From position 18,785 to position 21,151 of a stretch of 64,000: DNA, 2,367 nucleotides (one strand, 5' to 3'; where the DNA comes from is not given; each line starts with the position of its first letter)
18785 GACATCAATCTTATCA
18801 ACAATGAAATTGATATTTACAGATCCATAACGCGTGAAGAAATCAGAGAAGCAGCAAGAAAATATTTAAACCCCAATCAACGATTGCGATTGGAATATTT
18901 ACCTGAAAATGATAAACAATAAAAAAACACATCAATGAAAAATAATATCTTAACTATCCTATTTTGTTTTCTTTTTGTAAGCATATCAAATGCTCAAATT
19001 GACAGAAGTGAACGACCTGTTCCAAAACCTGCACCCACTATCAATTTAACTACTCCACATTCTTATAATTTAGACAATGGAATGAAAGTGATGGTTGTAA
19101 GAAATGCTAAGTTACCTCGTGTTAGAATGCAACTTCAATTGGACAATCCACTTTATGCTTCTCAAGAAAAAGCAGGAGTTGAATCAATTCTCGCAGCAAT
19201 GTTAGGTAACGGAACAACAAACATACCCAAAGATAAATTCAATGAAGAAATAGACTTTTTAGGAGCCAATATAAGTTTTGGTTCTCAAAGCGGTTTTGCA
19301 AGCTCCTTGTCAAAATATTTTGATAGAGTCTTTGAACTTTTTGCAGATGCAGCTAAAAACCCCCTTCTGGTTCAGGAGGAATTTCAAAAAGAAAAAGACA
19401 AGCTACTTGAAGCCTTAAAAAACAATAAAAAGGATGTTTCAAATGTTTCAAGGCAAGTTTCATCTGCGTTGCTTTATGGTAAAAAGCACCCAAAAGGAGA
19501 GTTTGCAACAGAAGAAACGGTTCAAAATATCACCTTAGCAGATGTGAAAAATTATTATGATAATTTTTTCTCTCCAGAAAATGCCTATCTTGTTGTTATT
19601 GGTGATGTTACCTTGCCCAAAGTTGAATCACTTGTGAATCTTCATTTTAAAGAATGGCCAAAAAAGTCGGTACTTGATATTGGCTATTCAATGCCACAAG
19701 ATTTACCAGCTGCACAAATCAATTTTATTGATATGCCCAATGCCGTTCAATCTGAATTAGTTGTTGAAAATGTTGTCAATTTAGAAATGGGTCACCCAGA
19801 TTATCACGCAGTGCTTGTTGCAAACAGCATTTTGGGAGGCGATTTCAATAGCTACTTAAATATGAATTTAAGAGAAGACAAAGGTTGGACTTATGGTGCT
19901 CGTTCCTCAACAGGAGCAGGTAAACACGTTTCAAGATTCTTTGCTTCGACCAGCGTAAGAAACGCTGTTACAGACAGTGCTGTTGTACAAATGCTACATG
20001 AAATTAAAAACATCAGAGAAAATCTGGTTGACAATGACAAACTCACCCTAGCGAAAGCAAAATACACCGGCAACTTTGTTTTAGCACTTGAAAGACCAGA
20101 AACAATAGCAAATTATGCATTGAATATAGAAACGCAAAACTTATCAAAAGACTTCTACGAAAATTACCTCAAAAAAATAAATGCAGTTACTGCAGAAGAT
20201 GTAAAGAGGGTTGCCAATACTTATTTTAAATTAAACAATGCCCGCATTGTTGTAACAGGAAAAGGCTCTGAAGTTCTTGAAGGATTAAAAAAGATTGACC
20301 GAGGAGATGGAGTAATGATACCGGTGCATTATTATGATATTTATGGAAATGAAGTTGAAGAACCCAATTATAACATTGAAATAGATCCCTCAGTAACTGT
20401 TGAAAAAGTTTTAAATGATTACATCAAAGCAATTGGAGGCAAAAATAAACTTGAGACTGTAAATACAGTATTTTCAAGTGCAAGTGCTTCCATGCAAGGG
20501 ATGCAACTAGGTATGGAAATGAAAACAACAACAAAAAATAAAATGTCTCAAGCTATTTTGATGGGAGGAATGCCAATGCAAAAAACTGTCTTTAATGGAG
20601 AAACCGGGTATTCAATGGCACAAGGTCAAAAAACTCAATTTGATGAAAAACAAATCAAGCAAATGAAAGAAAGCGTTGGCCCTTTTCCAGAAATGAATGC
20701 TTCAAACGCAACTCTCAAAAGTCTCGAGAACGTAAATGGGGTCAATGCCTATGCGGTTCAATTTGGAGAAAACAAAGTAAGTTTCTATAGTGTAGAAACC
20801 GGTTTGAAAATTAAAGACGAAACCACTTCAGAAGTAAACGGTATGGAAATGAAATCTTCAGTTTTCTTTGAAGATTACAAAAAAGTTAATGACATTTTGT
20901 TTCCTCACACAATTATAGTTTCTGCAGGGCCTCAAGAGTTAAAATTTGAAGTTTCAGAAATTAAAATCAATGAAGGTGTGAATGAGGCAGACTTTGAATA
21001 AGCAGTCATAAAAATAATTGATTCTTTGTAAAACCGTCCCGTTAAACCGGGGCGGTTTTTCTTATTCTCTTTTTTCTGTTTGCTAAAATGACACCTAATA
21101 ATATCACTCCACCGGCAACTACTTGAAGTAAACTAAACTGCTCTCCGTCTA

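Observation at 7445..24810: Four conserved genes each broken by a single-nucleotide frameshift (probable indel sequencing errors, otherwise recent pseudogenisation)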

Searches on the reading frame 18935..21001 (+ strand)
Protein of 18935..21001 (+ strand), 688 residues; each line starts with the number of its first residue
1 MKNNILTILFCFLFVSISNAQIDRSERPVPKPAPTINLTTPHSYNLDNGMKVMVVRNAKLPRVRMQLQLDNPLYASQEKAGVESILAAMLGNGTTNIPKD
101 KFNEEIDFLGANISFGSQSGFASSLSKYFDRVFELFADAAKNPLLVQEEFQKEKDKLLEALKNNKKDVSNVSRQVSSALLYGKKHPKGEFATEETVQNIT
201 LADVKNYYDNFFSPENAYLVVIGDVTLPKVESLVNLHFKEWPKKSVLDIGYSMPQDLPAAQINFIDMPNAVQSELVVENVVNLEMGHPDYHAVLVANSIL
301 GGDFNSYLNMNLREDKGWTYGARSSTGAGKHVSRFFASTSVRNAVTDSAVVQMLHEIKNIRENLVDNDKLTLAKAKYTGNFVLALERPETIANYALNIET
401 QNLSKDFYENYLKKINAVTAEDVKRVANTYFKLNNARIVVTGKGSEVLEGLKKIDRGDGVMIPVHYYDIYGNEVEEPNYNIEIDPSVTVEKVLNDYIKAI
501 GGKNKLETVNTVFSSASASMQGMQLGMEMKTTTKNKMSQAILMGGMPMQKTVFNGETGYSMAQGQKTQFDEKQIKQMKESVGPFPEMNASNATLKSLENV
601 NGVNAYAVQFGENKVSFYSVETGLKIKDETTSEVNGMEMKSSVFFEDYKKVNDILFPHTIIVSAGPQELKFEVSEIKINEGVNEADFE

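Call 18: find_encoding_contigs(protein=window:18935-21001:+, flank=10000, max_places=10)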
Protein window:18935-21001:+ (688 aa): 1 contig read that carries it; 1 place shown.
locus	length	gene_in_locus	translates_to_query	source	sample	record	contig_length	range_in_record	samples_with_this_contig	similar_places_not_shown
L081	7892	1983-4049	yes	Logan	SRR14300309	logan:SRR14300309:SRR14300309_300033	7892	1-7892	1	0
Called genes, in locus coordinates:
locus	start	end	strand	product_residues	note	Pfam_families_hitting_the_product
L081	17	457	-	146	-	PF13858:DUF4199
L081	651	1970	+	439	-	PF00675:Peptidase_M16, PF05193:Peptidase_M16_C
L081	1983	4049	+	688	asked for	PF00675:Peptidase_M16 (weak), PF05193:Peptidase_M16_C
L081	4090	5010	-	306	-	PF00892:EamA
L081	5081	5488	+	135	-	PF00403:HMA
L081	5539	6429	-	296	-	PF18962:Por_Secre_tail (weak)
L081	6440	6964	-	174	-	PF25593:GldD_lipo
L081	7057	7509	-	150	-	PF00436:SSB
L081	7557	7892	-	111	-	?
